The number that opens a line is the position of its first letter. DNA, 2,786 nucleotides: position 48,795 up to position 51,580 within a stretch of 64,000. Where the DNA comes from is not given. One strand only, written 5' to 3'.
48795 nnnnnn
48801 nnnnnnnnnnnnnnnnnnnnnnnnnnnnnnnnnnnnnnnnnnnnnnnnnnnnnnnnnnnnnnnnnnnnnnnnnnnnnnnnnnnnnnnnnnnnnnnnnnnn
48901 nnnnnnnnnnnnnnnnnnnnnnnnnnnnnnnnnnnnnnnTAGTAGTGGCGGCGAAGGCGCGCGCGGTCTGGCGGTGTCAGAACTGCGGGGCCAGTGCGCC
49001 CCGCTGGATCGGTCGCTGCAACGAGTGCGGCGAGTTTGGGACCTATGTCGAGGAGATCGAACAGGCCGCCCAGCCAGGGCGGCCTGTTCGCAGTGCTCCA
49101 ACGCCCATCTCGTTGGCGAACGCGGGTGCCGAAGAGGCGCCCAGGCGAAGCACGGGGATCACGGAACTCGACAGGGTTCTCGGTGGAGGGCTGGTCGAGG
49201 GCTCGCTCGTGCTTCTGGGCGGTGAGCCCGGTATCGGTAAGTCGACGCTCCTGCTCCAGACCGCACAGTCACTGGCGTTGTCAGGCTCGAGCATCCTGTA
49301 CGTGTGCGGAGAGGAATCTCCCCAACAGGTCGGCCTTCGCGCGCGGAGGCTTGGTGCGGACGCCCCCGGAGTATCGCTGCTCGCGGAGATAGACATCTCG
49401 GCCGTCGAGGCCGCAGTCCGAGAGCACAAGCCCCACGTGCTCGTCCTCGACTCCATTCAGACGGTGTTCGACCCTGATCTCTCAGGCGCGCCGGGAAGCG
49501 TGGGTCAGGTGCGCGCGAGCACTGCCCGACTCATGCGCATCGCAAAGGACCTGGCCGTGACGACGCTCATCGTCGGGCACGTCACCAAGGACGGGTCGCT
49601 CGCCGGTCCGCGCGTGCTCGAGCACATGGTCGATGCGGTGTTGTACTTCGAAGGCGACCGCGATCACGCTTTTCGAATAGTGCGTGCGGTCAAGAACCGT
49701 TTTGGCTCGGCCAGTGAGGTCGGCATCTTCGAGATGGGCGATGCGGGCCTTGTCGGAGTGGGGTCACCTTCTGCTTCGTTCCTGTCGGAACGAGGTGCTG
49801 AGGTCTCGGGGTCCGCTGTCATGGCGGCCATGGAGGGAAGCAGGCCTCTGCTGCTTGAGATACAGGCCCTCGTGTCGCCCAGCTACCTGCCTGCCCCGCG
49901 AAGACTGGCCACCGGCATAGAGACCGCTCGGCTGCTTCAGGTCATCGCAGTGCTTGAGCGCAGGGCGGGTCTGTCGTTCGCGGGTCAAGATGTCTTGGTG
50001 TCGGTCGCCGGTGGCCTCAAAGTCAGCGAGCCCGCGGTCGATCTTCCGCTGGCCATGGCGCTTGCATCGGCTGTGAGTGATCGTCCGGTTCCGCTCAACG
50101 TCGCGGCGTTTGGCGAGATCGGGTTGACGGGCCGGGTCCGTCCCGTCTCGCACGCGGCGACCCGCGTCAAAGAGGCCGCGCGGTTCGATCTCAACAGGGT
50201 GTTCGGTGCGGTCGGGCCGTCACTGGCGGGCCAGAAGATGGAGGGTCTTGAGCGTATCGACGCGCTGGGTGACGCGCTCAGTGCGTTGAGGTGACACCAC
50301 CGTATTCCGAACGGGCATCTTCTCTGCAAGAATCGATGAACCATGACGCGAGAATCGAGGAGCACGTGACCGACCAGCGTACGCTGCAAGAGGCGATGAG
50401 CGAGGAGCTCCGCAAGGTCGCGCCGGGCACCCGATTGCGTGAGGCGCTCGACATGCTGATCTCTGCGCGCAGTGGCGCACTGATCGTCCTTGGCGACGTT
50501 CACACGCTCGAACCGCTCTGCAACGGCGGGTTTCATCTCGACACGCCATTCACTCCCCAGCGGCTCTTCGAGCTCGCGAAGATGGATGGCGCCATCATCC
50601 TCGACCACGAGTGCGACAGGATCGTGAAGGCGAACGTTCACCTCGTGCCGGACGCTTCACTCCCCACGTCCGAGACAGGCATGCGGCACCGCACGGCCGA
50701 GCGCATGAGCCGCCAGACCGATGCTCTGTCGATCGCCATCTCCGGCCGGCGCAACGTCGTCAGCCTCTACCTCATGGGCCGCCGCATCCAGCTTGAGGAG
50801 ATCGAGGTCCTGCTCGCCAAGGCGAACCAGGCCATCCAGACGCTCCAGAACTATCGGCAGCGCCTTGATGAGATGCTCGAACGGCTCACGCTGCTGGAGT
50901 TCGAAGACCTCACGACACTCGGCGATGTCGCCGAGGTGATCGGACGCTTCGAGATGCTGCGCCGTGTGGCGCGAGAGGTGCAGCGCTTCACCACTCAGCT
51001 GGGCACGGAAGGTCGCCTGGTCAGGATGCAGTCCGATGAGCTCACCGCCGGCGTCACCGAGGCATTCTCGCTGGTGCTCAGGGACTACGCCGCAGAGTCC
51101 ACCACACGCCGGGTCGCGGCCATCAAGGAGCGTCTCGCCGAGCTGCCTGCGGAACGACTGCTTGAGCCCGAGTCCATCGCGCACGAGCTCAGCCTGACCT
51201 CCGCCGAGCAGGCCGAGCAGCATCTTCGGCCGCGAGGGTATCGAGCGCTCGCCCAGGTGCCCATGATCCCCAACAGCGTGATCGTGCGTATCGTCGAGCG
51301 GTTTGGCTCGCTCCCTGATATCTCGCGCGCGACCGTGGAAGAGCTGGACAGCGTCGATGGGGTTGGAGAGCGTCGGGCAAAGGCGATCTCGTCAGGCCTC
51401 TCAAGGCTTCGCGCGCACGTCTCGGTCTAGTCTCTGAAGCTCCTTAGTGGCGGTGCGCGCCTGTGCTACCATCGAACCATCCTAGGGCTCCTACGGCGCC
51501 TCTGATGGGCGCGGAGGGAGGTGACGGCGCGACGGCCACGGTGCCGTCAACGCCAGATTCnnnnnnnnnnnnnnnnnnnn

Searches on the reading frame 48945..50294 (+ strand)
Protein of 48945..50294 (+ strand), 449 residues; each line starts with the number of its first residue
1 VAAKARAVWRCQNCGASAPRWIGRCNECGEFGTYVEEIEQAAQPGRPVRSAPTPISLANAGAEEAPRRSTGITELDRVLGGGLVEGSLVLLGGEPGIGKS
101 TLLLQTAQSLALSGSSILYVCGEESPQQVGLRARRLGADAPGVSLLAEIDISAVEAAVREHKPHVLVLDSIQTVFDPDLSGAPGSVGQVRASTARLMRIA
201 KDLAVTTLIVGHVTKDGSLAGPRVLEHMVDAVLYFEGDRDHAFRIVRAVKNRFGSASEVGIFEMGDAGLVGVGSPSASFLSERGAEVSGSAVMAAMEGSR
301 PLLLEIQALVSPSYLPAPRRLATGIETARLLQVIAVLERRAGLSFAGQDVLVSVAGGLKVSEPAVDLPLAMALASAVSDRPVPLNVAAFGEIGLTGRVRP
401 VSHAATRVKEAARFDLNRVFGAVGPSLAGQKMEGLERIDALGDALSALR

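Call 42: search_protein_families(library=pfam, proteins=[window:48945-50294:+], max_evalue=0.0001)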
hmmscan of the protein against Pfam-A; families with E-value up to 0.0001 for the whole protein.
window:48945-50294:+ (449 aa): 6 families
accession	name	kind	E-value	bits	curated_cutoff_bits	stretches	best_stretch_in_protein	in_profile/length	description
PF06745.19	ATPase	-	6.9e-19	68.6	26.6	2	69-139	2-73/231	KaiC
PF13481.12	AAA_25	-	5.1e-16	59.3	27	1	70-217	17-194/195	AAA domain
PF18073.7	Zn_ribbon_LapB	-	3.1e-08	33.6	25.7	1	9-35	1-27/28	Rubredoxin metal binding domain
PF13541.12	ChlI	-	2.3e-07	31.2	27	1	335-418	31-114/121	Subunit ChlI of Mg-chelatase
PF03796.21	DnaB_C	-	1.3e-06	28.4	27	1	69-132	3-66/255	DnaB-like helicase C terminal domain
PF05362.19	Lon_C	-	2e-05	24.7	21.1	1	361-419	108-166/205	Lon protease (S16) C-terminal proteolytic domain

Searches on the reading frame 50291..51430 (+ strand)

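Call 42: search_protein_families(library=pfam, proteins=[window:50291-51430:+], max_evalue=0.0001)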
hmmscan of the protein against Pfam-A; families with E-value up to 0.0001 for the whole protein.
window:50291-51430:+ (379 aa): 4 families
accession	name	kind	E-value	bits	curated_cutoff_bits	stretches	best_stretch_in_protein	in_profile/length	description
PF10635.14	DisA-linker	-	3.2e-43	147.4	25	1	168-306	1-139/142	DisA bacterial checkpoint controller linker region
PF02457.21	DAC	-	9.2e-27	93.4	27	1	51-163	2-117/119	DisA bacterial checkpoint controller nucleotide-binding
PF12826.13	HHH_2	-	4.9e-07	30.3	27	1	334-367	19-52/64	Helix-hairpin-helix motif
PF14520.12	HHH_5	-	6.8e-05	23.7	27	0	319-369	3-54/57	Helix-hairpin-helix domain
